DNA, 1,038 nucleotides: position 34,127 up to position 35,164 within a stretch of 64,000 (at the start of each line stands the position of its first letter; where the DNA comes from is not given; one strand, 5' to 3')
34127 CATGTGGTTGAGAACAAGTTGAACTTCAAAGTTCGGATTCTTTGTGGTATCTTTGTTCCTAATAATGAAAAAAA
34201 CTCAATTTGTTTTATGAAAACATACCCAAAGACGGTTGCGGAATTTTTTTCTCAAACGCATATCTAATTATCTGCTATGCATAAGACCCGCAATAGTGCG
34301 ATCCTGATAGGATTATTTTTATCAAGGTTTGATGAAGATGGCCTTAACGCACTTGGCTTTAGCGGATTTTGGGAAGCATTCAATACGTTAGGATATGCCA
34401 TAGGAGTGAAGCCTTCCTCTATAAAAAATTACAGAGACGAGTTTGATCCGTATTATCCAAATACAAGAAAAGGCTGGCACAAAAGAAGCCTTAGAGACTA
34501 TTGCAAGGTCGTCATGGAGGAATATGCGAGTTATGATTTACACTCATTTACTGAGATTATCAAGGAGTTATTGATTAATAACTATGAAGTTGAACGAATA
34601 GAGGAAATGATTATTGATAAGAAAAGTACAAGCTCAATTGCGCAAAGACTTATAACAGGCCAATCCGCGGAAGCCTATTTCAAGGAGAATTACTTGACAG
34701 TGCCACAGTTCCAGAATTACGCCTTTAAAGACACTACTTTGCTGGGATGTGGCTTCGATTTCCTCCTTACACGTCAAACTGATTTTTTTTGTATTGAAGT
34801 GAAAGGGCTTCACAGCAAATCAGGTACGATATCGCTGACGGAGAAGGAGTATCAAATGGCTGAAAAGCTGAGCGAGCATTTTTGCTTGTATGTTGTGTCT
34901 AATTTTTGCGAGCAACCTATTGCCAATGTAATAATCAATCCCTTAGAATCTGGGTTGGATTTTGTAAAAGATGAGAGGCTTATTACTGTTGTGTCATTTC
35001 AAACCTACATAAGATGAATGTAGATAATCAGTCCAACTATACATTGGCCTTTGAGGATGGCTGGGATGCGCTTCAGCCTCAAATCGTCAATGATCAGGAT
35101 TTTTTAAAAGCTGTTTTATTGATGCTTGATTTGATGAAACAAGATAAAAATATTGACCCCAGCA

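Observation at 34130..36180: AT-rich 3-gene island (PD-(D/E)xK DUF3883-like nuclease – unknown – Vsr) without a methyltransferase: candidate undescribed defence/restriction-like module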

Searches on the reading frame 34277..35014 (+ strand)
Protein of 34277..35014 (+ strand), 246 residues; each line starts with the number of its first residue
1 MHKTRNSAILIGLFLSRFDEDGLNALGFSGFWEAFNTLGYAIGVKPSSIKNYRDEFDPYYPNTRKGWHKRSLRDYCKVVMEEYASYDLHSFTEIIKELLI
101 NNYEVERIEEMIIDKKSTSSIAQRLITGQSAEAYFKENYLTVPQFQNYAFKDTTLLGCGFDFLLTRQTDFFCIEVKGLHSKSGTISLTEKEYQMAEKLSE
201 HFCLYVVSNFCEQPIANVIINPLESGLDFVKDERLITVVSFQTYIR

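Call 3: search_protein_families(library=pfam, proteins=[window:34277-35014:+], max_evalue=1)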
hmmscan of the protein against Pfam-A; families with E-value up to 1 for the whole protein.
window:34277-35014:+ (246 aa): 1 family
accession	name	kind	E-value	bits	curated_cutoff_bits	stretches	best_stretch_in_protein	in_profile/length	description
PF13020.12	NOV_C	-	1.6e-12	47.7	22.1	1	151-214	23-86/91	Protein NO VEIN, C-terminal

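Call 4: search_protein_families(library=padloc, proteins=[window:34277-35014:+], max_evalue=1)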
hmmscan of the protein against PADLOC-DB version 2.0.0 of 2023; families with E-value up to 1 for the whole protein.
window:34277-35014:+ (246 aa): 8 families
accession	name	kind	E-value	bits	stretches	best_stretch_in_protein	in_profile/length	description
PDLC03966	TmtA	-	2.8e-09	33.4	1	124-224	1525-1630/1655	-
PDLC03964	TmtA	-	2.6e-07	27.1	1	151-212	1444-1505/1538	-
PDLC03972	TmtA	-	2.9e-07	26.9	1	87-224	1151-1286/1302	-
PDLC03967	TmtA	-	4.6e-06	23.3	1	88-208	853-975/1063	-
PDLC03971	TmtA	-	1e-05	21.2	1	157-212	1687-1746/1782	-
PDLC03968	TmtA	-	6.5e-05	18.8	1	172-224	1400-1455/1486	-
PDLC03969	TmtA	-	0.0027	13.3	1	172-215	1433-1477/1563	-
PDLC05008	PDC-S36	-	0.011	13.5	1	172-224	212-265/280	-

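Call 5: search_protein_families(library=ncbifam, proteins=[window:34277-35014:+], max_evalue=1)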
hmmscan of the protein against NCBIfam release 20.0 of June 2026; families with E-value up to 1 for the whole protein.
window:34277-35014:+ (246 aa): 1 family
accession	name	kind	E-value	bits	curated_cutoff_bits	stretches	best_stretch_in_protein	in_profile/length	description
TIGR01592.1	holin_SPP1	equivalog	0.055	13.7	47.3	1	104-141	22-63/78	phage holin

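Call 9: find_homologous_proteins(query=window:34277-35014:+)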
Query window:34277-35014:+ (246 aa): 636 proteins with E <= 0.001 among 982 candidates; the best 120 are listed.
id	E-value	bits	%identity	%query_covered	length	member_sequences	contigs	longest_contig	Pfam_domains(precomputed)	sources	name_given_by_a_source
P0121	1.5e-159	547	98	100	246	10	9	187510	PF13020.13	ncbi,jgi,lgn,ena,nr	ncbi:MAG TPA: DUF3883 domain-containing protein [Saprospiraceae bacterium]|nr:DUF3883 domain-contain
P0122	1.2e-96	341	60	99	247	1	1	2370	PF13020.13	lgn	-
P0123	1.8e-95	337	60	99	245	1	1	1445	PF13020.13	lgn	-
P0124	3.3e-95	336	60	98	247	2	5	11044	PF13020.13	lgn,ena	-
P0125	9.7e-95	335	61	98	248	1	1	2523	PF13020.13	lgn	-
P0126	1.6e-93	331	58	98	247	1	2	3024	PF13020.13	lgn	-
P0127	2.7e-93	330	58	100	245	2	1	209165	PF13020.13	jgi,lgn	-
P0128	5.1e-93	329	58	100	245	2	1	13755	PF13020.13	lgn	-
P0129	1.2e-92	328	58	98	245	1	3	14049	PF13020.13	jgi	-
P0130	1.0e-91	325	59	98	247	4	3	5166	PF13020.13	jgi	jgi:hypothetical protein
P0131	1.8e-91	324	57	99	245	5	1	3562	PF13020.13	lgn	-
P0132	2.6e-91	324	58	98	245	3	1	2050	PF13020.13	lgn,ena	-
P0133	3.9e-90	320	58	98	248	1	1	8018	PF13020.13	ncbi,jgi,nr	ncbi:MAG: DUF3883 domain-containing protein [Prevotella sp.]|jgi:hypothetical protein|nr:DUF3883 dom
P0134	6.8e-90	319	57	100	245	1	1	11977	PF13020.13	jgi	-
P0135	4.8e-89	316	56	98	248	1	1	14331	PF13020.13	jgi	jgi:hypothetical protein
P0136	1.5e-88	315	56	97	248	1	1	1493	PF13020.13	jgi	jgi:hypothetical protein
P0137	2.8e-88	314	57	98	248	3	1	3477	PF13020.13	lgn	-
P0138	2.8e-88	314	57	98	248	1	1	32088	PF13020.13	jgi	jgi:hypothetical protein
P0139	6.0e-88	313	57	100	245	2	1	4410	PF13020.13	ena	-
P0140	8.1e-87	309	55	98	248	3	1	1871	PF13020.13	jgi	-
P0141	1.4e-86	308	58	97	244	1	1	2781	PF13020.13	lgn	-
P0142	2.9e-86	307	55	98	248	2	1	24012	PF13020.13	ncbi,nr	ncbi:MAG: DUF3883 domain-containing protein [Elusimicrobiota bacterium]|nr:DUF3883 domain-containing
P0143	2.9e-86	307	56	98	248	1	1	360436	PF13020.13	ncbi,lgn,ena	-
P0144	2.9e-86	307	56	98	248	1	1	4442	PF13020.13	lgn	-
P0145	5.7e-86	306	55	98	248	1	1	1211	PF13020.13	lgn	-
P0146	6.4e-86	306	55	98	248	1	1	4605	PF13020.13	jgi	jgi:hypothetical protein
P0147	2.1e-85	304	55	98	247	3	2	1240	PF13020.13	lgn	-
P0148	2.1e-85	304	55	98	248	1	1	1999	PF13020.13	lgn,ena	-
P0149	2.2e-85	304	54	97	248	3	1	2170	PF13020.13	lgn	-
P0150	4.7e-85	303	55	99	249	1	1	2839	PF13020.13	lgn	-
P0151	5.5e-85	303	54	98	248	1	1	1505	PF13020.13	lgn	-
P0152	7.3e-85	303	56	98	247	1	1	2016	PF13020.13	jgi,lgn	jgi:hypothetical protein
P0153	7.4e-85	303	54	98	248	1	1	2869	PF13020.13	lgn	-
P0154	8.0e-85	302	52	100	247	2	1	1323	PF13020.13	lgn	-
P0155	1.2e-84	302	55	98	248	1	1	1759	PF13020.13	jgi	jgi:hypothetical protein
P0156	1.3e-84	302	55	100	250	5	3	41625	PF13020.13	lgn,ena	-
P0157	1.9e-84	301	51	98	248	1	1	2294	PF13020.13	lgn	-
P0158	2.5e-84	301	53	98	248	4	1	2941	PF13020.13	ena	-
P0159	2.6e-84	301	54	98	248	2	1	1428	PF13020.13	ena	-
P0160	3.5e-84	300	54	98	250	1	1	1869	PF13020.13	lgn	-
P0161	4.8e-84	300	52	98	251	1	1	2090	PF13020.13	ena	-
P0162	5.8e-84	300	54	98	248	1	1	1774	PF13020.13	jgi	jgi:hypothetical protein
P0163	6.2e-84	300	55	97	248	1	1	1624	PF13020.13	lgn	-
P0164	7.7e-84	299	54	98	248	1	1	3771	PF13020.13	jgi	jgi:hypothetical protein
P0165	8.4e-84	299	54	98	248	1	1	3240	PF13020.13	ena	-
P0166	8.8e-84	299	53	98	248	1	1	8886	PF13020.13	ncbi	ncbi:MAG: protein NO VEIN domain-containing protein [Desulfocucumaceae bacterium]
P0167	1.6e-83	298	53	98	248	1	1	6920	PF13020.13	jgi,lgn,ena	-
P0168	2.2e-83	298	53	98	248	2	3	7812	PF13020.13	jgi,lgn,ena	jgi:hypothetical protein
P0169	2.7e-83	297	51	98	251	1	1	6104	PF13020.13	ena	-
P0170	3.1e-83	297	54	98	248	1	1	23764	PF13020.13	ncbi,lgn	-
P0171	5.3e-83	296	54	98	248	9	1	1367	PF13020.13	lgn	-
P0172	5.6e-83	296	52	98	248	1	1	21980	PF13020.13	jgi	jgi:hypothetical protein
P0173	6.0e-83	296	54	97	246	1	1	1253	PF13020.13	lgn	-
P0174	7.1e-83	296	53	98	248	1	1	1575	PF13020.13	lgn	-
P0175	7.5e-83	296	51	98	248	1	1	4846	PF13020.13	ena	-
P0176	7.5e-83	296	55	98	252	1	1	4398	PF13020.13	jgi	jgi:hypothetical protein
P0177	9.6e-83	296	54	98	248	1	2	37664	PF13020.13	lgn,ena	-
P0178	1.0e-82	296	52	98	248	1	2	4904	PF13020.13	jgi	-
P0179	1.1e-82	295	52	99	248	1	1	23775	PF13020.13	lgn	-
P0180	1.2e-82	295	54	98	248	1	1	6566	PF13020.13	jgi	jgi:hypothetical protein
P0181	1.2e-82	295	54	98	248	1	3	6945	PF13020.13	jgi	-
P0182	1.4e-82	295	52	98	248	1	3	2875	PF13020.13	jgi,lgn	jgi:hypothetical protein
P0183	2.2e-82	294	54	98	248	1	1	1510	PF13020.13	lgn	-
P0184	2.8e-82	294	53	98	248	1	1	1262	PF13020.13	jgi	jgi:hypothetical protein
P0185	3.0e-82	294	55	98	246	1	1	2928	PF13020.13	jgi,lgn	jgi:hypothetical protein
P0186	3.3e-82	294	52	98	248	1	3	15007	PF13020.13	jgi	-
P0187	3.4e-82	294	53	98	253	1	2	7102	PF13020.13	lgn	-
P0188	5.3e-82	293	53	98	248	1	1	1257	PF13020.13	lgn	-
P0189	5.7e-82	293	53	98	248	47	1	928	PF13020.13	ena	-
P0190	7.0e-82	293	52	98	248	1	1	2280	PF13020.13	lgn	-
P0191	1.3e-81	292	55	99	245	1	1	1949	PF13020.13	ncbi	-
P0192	1.9e-81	291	54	99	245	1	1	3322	PF13020.13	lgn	-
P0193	3.5e-81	291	55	98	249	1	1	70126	PF13020.13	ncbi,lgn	-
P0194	3.7e-81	290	53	98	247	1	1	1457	PF13020.13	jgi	jgi:uncharacterized protein YggL (DUF469 family)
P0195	3.8e-81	290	52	97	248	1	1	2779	PF13020.13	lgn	-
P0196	4.1e-81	290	52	98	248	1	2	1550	PF13020.13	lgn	-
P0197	4.5e-81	290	53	98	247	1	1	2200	PF13020.13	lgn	-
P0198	6.8e-81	290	52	100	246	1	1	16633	PF13020.13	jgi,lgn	-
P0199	7.8e-81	289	54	97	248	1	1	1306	PF13020.13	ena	-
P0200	8.5e-81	289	51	98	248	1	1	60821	PF13020.13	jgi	-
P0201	9.9e-81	289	53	98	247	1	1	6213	PF13020.13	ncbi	-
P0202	1.4e-80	289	53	98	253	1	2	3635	PF13020.13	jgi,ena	jgi:hypothetical protein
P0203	1.5e-80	288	51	98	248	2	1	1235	PF13020.13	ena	-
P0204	1.6e-80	288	51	98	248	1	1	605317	PF13020.13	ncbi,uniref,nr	ncbi:protein NO VEIN domain-containing protein [Rufibacter sp. XAAS-G3-1]|uniref:protein NO VEIN dom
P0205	1.6e-80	288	52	98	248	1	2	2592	PF13020.13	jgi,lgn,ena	-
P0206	1.7e-80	288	52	98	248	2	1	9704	PF13020.13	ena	-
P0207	2.2e-80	288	52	98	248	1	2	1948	PF13020.13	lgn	-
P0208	2.2e-80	288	51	100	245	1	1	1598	PF13020.13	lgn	-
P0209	2.2e-80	288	52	98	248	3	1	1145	PF13020.13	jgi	jgi:hypothetical protein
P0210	2.4e-80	288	52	98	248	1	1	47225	PF13020.13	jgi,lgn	jgi:hypothetical protein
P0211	2.8e-80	288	52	98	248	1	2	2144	PF13020.13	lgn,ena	-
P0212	6.1e-80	286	54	98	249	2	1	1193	PF13020.13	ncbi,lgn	-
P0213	6.8e-80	286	52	98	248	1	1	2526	PF13020.13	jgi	-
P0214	6.9e-80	286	53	98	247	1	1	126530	PF13020.13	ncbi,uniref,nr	ncbi:protein NO VEIN domain-containing protein [Larkinella punicea]|uniref:DUF3883 domain-containing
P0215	9.0e-80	286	53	97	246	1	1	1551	PF13020.13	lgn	-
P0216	1.2e-79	286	52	99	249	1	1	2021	PF13020.13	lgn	-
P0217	2.1e-79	285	52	98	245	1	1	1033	PF13020.13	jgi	jgi:hypothetical protein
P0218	2.8e-79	284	51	97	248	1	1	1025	PF13020.13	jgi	jgi:hypothetical protein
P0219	4.2e-79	284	52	98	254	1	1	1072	PF13020.13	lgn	-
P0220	4.4e-79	284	51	98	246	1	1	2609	PF13020.13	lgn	-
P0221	5.0e-79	283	51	98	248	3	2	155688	PF13020.13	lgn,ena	-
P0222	7.5e-79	283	50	99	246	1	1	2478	PF13020.13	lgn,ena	-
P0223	8.2e-79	283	54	98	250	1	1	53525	PF13020.13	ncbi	-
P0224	9.8e-79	283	51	100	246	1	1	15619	PF13020.13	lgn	-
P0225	1.2e-78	282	52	98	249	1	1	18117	PF13020.13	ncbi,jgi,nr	ncbi:MAG: DUF3883 domain-containing protein [Prevotellaceae bacterium]|jgi:hypothetical protein|nr:D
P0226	1.6e-78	282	51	98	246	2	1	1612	PF13020.13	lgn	-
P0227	2.8e-78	281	52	98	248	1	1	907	PF13020.13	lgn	-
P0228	3.0e-78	281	51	98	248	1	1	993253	PF13020.13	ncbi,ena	-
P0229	3.0e-78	281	50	99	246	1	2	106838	PF13020.13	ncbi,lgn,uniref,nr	ncbi:protein NO VEIN domain-containing protein [Mariniflexile maritimum]|uniref:protein NO VEIN doma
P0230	3.3e-78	281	54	99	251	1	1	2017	PF13020.13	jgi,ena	-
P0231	3.4e-78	281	53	97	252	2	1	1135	PF13020.13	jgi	jgi:hypothetical protein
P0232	4.3e-78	280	52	98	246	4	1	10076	PF13020.13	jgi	-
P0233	5.6e-78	280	51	98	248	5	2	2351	PF13020.13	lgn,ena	-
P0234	8.9e-78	279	54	98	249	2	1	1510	PF13020.13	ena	-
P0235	9.1e-78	279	49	98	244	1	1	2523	PF13020.13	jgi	jgi:hypothetical protein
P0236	1.0e-77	279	52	96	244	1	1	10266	PF13020.13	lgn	-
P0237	1.2e-77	279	55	96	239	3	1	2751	PF13020.13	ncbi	-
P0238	1.4e-77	279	50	98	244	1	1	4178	PF13020.13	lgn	-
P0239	1.6e-77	279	52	98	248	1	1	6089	PF13020.13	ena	-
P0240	1.7e-77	278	51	98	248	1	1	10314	PF13020.13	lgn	-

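Call 11: find_encoding_contigs(protein=P0204, flank=6000, max_places=3)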
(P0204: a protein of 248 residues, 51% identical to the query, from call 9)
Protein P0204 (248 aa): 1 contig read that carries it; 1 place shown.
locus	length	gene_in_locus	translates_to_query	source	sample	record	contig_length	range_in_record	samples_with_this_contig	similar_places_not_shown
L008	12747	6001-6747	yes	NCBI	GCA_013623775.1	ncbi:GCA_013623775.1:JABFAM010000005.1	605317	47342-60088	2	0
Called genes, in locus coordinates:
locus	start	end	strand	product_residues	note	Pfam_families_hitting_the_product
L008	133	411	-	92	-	-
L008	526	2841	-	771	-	PF01734:Patatin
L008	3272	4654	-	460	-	PF05090:HTTM, PF22777:VKGC_lumenal_dom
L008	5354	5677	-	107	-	-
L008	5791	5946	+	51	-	PF00145:DNA_methylase (weak)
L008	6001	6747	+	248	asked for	PF13020:NOV_C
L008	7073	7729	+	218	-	-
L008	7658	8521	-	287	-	-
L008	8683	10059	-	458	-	PF04389:Peptidase_M28, PF01546:Peptidase_M20 (weak)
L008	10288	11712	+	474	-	PF05088:Bac_GDH_CD (faint), PF02812:ELFV_dehydrog_N, PF00208:ELFV_dehydrog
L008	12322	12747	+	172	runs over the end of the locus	PF04542:Sigma70_r2, PF08281:Sigma70_r4_2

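Call 17: search_solved_structures(query=window:34277-35014:+, max_evalue=1)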
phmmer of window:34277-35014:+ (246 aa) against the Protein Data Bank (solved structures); distinct sequences matched with E-value up to 1: 1.
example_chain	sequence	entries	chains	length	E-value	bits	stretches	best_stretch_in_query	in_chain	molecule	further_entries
2bv8_A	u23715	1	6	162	0.065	16.3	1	102-175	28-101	C-PHYCOCYANIN ALPHA SUBUNIT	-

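Call 20: find_related_loci(query=A2, collection=genome_contigs, flank=6000)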
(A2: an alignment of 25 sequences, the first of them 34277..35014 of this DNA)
Query A2 (246 aa) in genome_contigs; peptide patterns used: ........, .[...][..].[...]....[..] (x = any residue, [..] = any of these).
403 stretches matched a pattern; 340 encode a relative of the query (tblastn E <= 1e-3); the best 80 are kept; 80 distinct loci.
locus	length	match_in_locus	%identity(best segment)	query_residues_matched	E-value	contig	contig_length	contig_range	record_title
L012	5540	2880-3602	60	1-241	2e-101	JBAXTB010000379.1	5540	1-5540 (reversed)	MAG: Bacteroidota bacterium isolate ELA624 MAG624_379, whole genome shotgun sequence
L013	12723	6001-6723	59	1-241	4e-101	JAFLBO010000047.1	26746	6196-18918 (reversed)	MAG: Chitinophagales bacterium isolate UWPOB_CHIT8 gnl_X_BAPIIKCB_47, whole genome shotgun sequence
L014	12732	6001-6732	58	1-244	2e-98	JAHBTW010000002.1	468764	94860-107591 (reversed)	MAG: Saprospiraceae bacterium isolate ACE_BAC21 BAC21_2, whole genome shotgun sequence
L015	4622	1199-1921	56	5-245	8e-93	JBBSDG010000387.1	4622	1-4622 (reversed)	MAG: Bacteroidales bacterium isolate metawrap_la6_78 metawrap_la6_78_K_913147_L_4622_cov_24.7960, whole genome shotgun s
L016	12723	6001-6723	56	5-245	3e-92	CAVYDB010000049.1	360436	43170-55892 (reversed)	MAG: uncultured Bacteroidetes bacterium isolate MFD04540.bin.2.46 genome assembly, contig: contig_8066, whole genome sho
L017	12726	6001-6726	55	4-245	1e-91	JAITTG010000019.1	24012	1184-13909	MAG: Candidatus Parendomicrobium reticulitermitis isolate Rs511_bin47 k119_3484583, whole genome shotgun sequence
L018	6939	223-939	56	5-243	4e-91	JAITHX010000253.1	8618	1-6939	MAG: Prevotellaceae bacterium isolate Pc512_bin92 k119_1585276, whole genome shotgun sequence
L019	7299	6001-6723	54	5-245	2e-89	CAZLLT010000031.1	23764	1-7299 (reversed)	MAG TPA_asm: uncultured Chitinophaga sp. isolate SRP344714_co1_369 genome assembly, contig: NODE_4080_length_23764_cov_8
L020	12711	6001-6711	54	5-245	5e-89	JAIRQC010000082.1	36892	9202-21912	MAG: Rikenellaceae bacterium isolate Cf509_bin79 k119_925981, whole genome shotgun sequence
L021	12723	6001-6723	54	5-245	8e-89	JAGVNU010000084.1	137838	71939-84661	MAG: Thermodesulfovibrionia bacterium isolate DeMMO3_26 c_000000059469, whole genome shotgun sequence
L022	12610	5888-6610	52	5-245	2e-88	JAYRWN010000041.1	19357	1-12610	MAG: Saprospiraceae bacterium isolate NJ_NJASGE3bin.7 k141_123056, whole genome shotgun sequence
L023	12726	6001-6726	53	4-245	4e-88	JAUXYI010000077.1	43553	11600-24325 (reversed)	MAG: Thermodesulfovibrionia bacterium isolate C18_concoct.bin.153 C18_k141_240918, whole genome shotgun sequence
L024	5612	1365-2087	51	5-245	3e-87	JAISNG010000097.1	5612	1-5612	MAG: Campylobacteraceae bacterium isolate Im510_bin75 k119_3261686, whole genome shotgun sequence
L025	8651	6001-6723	53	5-245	3e-87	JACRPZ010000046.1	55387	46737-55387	MAG: Nitrospirae bacterium isolate NC_groundwater_2000_Pr3_S-0.65um_44_7 SR2-18-Sp65_coassembly_scaffold_317440, whole g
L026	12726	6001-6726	51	4-245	5e-87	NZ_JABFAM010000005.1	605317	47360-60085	Rufibacter sp. XAAS-G3-1 NODE_2_length_605317_cov_33.7122_1, whole genome shotgun sequence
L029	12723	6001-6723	51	5-245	3e-84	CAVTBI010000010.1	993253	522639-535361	MAG: uncultured Chitinophagaceae bacterium isolate MFD02416.bin.1.403 genome assembly, contig: contig_23156, whole genom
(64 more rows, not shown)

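Call 27: predict_structure(alignment_id=A2)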
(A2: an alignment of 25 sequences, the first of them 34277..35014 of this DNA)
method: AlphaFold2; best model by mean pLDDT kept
length: 246 residues; sequences in the alignment: 25
mean_pLDDT: 89.0   pTM: 0.84
mean pLDDT of the five models: 89.0, 88.0, 86.8, 85.4, 79.4
residues with pLDDT >= 90: 164; 70-90: 61; 50-70: 16; < 50: 5
segments of 3 or more residues with pLDDT < 50: 61-63
pLDDT, mean of each block of 10 residues (from residue 1): 84 94 96 96 94 77 54 80 93 95 87 75 94 97 96 93 97 96 91 96 97 95 89 78 80
secondary structure, 60 per line:
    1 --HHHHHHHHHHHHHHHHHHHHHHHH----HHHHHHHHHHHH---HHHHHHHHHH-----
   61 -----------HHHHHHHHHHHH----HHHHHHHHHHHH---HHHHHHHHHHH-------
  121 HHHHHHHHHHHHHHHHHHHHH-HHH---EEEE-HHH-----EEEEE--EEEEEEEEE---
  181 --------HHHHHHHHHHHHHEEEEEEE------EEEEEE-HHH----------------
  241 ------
elements in order: H3-26 H31-42 H46-55 H72-83 H88-99 H103-113 H121-141 E149-152 E162-166 E169-177 H189-201 E202-208 E215-220
